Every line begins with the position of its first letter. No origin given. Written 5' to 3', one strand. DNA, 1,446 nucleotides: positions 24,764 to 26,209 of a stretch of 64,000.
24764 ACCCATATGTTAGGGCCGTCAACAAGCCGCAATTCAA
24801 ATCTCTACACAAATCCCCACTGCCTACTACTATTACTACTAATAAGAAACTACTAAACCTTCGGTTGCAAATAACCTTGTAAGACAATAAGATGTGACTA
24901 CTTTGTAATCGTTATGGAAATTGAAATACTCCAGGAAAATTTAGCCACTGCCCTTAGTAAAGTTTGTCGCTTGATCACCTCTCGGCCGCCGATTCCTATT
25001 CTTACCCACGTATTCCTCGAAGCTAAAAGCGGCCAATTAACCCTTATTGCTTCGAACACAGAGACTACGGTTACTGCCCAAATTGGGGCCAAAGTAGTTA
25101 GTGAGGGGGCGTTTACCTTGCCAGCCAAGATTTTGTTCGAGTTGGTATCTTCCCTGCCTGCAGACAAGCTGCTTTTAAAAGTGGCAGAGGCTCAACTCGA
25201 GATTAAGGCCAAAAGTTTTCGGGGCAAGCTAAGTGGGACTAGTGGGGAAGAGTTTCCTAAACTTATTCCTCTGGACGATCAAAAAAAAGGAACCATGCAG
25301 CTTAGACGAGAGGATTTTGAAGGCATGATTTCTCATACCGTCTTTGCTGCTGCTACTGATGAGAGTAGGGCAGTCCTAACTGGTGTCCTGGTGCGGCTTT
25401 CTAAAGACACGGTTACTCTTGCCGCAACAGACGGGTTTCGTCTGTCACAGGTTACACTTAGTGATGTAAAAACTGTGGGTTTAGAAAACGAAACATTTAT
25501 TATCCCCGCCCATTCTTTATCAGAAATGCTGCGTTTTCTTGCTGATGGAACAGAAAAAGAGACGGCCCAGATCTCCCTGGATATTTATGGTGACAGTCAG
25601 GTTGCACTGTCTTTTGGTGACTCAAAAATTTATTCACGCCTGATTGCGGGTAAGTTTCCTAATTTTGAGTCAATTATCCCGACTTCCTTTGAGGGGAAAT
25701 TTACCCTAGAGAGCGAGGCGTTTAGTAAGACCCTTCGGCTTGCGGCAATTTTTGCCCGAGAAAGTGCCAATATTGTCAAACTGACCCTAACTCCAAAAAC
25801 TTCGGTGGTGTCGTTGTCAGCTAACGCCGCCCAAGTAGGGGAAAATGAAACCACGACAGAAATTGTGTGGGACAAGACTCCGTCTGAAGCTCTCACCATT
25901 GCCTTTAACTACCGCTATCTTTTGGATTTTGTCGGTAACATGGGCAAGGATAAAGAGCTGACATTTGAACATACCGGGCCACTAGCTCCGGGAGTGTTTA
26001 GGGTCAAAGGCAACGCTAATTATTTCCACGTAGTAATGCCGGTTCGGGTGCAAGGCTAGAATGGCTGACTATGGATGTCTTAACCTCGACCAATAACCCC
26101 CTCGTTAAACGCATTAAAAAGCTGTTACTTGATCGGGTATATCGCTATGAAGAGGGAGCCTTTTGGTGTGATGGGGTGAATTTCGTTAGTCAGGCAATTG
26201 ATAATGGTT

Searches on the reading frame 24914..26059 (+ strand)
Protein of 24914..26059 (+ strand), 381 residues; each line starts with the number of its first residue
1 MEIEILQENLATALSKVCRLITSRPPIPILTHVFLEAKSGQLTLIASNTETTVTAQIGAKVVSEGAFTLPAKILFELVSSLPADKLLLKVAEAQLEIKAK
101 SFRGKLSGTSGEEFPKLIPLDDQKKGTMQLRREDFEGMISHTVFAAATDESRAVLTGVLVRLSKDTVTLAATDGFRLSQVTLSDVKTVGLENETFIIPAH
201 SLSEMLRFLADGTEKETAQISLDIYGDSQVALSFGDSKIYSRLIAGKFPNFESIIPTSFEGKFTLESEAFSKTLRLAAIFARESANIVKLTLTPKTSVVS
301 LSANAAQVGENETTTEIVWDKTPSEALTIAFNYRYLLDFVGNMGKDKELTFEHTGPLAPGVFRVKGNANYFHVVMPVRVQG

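Call 83: search_solved_structures(query=window:24914-26059:+, max_evalue=0.00001, show_alignments=1)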
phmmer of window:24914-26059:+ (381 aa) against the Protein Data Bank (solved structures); distinct sequences matched with E-value up to 0.00001: 55.
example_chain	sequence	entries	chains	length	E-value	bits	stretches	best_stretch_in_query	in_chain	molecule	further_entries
7rzm_A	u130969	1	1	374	2.2e-36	129.1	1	7-378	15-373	DNA polymerase III subunit beta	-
6deg_A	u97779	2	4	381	2.5e-36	128.9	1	8-379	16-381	Beta sliding clamp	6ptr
7evp_A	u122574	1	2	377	1.2e-35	126.7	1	1-379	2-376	Beta sliding clamp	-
5ah2_A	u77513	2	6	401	6.5e-35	124.3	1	3-367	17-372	DNA POLYMERASE III SUBUNIT BETA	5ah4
8dj6_A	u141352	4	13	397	1.4e-33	119.9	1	2-365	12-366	Beta sliding clamp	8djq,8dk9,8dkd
4tr6_A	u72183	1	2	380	2e-33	119.3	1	3-379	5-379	DNA polymerase III subunit beta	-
7ybd_A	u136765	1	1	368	2.4e-33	119.1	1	7-380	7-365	Beta sliding clamp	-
6e8d_A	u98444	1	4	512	5.2e-33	118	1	3-379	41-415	Beta sliding clamp,DNA mismatch repair protein MutL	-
5w7z_A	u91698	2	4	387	6.4e-33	117.7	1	9-379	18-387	DNA polymerase III subunit beta | Beta sliding clamp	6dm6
4trt_A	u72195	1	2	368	1.3e-32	116.6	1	4-380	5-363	DNA polymerase III subunit beta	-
3rb9_A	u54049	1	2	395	2.2e-32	115.9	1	4-363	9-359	DNA polymerase III subunit beta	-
4tr7_A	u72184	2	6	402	2.4e-32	115.8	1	4-363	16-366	DNA polymerase III subunit beta | Beta sliding clamp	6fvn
5agu_A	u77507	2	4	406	2.5e-32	115.8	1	4-363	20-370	DNA POLYMERASE III SUBUNIT BETA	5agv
3p16_A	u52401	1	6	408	2.5e-32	115.8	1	4-363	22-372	DNA polymerase III subunit beta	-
6dlk_A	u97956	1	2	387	2.8e-32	115.6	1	9-379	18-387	Beta sliding clamp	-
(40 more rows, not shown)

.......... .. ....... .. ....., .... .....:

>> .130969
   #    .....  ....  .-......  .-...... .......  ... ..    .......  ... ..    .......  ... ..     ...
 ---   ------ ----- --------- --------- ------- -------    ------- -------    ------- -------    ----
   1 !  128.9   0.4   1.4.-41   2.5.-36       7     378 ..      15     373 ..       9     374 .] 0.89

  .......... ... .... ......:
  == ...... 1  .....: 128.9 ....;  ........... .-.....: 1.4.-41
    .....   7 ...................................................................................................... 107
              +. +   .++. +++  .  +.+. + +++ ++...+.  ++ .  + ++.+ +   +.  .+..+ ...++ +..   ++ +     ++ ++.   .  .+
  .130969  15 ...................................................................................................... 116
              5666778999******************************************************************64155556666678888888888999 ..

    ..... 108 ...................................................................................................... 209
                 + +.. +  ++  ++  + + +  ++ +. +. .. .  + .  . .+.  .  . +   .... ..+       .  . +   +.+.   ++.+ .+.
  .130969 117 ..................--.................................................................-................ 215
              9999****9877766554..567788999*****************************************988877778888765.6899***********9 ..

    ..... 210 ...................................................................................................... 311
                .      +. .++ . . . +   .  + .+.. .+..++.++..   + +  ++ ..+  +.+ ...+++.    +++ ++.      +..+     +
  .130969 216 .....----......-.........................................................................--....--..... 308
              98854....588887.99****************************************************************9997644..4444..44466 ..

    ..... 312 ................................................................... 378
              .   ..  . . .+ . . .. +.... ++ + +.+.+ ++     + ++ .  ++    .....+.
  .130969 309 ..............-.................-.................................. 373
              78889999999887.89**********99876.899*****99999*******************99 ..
